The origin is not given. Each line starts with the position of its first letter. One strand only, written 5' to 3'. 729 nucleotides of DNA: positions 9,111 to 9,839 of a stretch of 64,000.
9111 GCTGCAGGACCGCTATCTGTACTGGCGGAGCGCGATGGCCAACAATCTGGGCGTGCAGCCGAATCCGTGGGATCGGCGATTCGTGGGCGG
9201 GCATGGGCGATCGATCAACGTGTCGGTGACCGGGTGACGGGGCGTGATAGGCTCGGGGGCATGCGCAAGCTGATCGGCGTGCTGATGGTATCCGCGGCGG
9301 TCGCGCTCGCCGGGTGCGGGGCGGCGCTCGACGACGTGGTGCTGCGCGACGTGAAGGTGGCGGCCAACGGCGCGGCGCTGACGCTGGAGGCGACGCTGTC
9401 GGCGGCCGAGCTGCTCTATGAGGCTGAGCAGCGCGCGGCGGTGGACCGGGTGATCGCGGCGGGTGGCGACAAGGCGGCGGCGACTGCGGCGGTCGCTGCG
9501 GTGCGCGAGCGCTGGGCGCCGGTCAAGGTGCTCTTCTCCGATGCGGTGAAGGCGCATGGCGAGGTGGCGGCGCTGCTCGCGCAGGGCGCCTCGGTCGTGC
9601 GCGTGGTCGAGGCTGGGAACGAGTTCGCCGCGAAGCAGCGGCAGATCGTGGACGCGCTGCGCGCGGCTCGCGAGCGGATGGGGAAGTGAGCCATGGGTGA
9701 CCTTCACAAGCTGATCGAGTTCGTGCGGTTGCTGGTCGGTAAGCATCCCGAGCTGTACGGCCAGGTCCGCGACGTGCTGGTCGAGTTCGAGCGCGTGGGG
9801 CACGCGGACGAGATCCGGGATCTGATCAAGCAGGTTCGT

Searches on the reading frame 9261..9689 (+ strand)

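Call 21: search_protein_families(library=pfam, max_evalue=1, proteins=[window:9261-9689:+])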
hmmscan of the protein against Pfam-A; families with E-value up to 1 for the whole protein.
window:9261-9689:+ (142 aa): 2 families
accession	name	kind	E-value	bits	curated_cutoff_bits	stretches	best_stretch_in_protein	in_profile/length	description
PF22290.1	DmmA-like_N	-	0.13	13.1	33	1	57-125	15-84/124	Dimethylamine monooxygenase subunit DmmA-like, N-terminal domain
PF21948.1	LplA-B_cat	-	0.17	12.3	27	1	23-96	116-186/200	Lipoyl protein ligase A/B catalytic domain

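Call 22: search_protein_families(library=phrogs, max_evalue=0.1, proteins=[window:9261-9689:+])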
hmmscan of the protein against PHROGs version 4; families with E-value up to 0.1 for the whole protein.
window:9261-9689:+ (142 aa): 0 families

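Call 103: search_protein_families(library=ncbifam, max_evalue=0.1, proteins=[window:9261-9689:+])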
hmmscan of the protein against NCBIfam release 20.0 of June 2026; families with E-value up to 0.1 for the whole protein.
window:9261-9689:+ (142 aa): 2 families
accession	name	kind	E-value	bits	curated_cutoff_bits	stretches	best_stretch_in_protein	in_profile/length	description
NF046038.1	NGK_0946_fam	subfamily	0.033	14.7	45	1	1-63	1-59/102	NGK_0946 family protein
NF047870.1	PKS_KR_start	domain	0.066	13.6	35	1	90-128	23-60/78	KR prefix domain-containing protein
